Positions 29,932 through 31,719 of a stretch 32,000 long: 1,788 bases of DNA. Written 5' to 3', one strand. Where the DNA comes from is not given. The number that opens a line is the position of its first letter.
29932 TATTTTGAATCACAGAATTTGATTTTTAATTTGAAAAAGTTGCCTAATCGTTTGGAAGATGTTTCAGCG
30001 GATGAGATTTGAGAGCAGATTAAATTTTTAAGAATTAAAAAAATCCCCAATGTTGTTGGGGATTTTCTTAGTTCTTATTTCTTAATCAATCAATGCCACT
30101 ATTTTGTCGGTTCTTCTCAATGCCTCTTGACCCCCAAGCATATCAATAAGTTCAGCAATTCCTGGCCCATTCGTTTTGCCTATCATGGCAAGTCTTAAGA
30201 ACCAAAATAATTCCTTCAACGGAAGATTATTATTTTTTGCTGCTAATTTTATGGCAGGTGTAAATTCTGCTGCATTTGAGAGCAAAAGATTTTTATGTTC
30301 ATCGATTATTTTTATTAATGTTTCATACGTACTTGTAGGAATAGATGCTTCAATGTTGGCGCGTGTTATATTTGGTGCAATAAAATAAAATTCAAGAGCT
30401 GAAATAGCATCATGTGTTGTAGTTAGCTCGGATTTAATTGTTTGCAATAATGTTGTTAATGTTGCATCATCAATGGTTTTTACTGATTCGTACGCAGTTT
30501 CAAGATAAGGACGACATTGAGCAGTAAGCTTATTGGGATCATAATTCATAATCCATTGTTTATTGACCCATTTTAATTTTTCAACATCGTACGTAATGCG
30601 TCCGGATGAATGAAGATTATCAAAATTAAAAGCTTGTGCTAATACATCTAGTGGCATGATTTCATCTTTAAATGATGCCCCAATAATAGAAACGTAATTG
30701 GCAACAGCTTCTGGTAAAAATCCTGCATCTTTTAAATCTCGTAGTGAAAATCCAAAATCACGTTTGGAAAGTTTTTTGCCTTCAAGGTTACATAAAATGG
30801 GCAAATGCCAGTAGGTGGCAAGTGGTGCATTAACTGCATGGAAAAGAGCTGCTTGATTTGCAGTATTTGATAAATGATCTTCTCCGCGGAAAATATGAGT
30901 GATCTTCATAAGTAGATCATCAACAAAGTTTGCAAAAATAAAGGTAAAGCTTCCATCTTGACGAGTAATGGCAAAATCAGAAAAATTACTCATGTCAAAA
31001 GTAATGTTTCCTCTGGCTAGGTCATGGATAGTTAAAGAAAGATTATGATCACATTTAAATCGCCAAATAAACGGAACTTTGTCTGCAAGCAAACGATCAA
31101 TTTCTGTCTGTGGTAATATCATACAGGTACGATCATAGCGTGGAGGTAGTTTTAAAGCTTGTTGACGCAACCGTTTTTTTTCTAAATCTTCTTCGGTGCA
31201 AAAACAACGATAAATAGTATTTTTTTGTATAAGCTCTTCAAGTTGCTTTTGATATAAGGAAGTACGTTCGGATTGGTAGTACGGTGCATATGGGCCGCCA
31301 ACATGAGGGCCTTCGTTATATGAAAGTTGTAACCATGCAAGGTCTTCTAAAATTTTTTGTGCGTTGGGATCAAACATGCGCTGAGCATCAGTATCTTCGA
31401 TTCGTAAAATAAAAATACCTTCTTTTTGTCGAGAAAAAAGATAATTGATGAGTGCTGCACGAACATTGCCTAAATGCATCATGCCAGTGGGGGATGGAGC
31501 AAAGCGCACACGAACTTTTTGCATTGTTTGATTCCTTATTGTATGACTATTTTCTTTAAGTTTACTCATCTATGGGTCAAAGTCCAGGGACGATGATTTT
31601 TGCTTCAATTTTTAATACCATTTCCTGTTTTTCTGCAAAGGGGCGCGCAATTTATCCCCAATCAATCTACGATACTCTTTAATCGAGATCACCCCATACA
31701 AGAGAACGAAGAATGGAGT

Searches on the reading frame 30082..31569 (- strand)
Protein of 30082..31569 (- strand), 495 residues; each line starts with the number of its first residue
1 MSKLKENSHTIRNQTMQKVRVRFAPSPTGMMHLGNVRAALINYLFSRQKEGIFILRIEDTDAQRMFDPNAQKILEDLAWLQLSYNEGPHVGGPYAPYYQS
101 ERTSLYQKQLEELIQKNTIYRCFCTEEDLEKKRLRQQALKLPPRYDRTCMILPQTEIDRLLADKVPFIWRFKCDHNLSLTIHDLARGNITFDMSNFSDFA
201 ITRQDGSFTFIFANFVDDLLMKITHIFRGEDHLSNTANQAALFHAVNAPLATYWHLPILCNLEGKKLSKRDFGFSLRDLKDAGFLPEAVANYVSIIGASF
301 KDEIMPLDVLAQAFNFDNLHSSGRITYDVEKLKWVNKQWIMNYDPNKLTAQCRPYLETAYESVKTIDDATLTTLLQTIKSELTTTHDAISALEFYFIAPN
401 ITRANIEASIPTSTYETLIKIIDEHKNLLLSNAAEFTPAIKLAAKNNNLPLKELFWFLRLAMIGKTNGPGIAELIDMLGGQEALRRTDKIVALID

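Call 51: search_protein_families(library=pfam, proteins=[window:30082-31569:-], max_evalue=0.001)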
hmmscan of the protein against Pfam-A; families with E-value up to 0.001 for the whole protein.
window:30082-31569:- (495 aa): 2 families
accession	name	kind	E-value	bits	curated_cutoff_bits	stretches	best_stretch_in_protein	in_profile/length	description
PF00749.27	tRNA-synt_1c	-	4.9e-78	262.6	23.4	1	18-334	1-314/314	tRNA synthetases class I (E and Q), catalytic domain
PF19269.4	Anticodon_2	-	4.2e-16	60.1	23.6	1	348-489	2-139/141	Anticodon binding domain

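Call 52: find_homologous_proteins(query=window:30082-31569:-, max_evalue=1e-50)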
Query window:30082-31569:- (495 aa): 7746 proteins with E <= 1e-50 among 8000 candidates; the best 120 are listed.
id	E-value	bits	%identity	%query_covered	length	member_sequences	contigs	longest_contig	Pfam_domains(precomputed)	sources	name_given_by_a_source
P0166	0.0e+0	1098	100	97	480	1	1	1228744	PF19269.5,PF00749.28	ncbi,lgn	-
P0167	1.3e-277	939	84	96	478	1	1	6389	PF19269.5,PF00749.28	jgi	jgi:nondiscriminating glutamyl-tRNA synthetase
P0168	2.6e-273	925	83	97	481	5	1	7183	PF19269.5,PF00749.28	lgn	-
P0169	6.3e-273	924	82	97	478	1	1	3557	PF19269.5,PF00749.28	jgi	jgi:glutamyl-tRNA synthetase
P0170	2.7e-271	918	81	97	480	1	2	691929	PF19269.5,PF00749.28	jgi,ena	-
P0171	6.8e-269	910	80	97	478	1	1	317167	PF19269.5,PF00749.28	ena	-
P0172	1.0e-268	910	81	97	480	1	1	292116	PF19269.5,PF00749.28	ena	-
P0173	1.5e-267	906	80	97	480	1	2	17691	PF19269.5,PF00749.28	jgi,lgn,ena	-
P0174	4.4e-267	904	81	97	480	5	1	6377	PF19269.5,PF00749.28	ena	-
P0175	4.9e-267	904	80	97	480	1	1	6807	PF19269.5,PF00749.28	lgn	-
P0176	1.6e-266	903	81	97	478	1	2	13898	PF19269.5,PF00749.28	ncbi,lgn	-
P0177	8.5e-265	897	80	97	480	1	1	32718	PF19269.5,PF00749.28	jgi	jgi:nondiscriminating glutamyl-tRNA synthetase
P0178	2.8e-264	895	78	97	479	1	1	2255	PF19269.5,PF00749.28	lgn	-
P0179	3.7e-263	891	79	97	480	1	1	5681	PF19269.5,PF00749.28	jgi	jgi:nondiscriminating glutamyl-tRNA synthetase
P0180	2.6e-262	889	77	100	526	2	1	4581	PF19269.5,PF00749.28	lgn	-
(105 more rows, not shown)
